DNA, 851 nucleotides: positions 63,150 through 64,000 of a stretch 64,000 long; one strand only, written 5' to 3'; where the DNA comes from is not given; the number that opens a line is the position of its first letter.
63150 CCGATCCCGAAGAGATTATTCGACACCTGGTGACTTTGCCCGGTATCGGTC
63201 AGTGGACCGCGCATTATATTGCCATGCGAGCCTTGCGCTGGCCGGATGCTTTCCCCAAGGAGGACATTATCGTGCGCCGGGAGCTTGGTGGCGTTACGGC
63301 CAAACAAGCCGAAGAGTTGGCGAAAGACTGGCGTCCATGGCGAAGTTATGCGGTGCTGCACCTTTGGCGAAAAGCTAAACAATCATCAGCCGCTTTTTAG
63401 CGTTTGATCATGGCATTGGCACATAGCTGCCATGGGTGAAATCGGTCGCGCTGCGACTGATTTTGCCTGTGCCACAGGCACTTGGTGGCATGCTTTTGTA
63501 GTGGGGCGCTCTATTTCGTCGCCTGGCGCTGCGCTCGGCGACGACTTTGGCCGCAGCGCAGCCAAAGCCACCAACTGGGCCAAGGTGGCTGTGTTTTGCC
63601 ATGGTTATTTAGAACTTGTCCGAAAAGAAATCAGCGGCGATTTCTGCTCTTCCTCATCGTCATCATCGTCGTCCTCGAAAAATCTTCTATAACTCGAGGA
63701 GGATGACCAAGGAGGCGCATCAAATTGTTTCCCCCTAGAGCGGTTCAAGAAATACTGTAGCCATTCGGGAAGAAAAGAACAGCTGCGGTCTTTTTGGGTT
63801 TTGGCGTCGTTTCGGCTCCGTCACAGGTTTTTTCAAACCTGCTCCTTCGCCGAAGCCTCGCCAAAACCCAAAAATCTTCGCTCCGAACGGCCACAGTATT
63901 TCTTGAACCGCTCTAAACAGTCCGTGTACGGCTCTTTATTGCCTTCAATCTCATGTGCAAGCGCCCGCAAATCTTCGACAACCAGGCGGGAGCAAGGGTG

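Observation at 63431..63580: Structured element copy 3 directly after the alkA stop codon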

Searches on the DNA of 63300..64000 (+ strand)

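Call 10: search_rna_families(source=window, start=63300, end=64000, threshold=evalue, max_evalue=10)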
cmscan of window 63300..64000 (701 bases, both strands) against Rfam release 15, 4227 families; matches with E-value up to 10: 9.
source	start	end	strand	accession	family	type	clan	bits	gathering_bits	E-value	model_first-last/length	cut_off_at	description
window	63786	63876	+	RF03956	mir-737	Gene; miRNA;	-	21.7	60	0.87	1-63/63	no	mir-737 microRNA precursor family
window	63423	63480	+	RF03439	mir-1791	Gene; miRNA;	-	20.2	75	0.24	1-80/80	no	mir-1791 microRNA precursor family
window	63791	63874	-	RF03956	mir-737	Gene; miRNA;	-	18.5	60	4.9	6-58/63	no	mir-737 microRNA precursor family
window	63791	63873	-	RF03550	mir-31_2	Gene; miRNA;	-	18.3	97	1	1-83/83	no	mir-31_2 microRNA precursor family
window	63785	63879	+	RF00794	mir-42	Gene; miRNA;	CL00088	17.1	70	0.87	1-102/102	no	mir-42 microRNA precursor family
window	63789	63876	-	RF04210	MIR8643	Gene; miRNA;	-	15.9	135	3.2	1-150/150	no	MIR8643 microRNA precursor family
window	63349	63467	+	RF02346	ar35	Gene; sRNA;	-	14.2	45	3.9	1-144/144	no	Alphaproteobacterial sRNA ar35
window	63745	63905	+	RF02957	EFASI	Gene; sRNA;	-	13.7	51.2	8.2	1-133/133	no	EFASI RNA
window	63629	63670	-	RF01136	sR28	Gene; snRNA; snoRNA; CD-box;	-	13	39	0.88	1-55/55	no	Small nucleolar RNA sR28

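Call 44: search_dna_similar(query=window:63425-63600:+, collection=plasmids, mode=distant, max_evalue=0.01, max_rows=10)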
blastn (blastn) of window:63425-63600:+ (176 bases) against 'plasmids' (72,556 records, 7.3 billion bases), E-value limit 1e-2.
No match.

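Call 46: search_dna_similar(query=window:63425-63600:+, collection=phages, mode=distant, max_evalue=0.01, max_rows=10)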
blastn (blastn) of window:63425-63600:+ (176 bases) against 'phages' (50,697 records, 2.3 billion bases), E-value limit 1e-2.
No match.
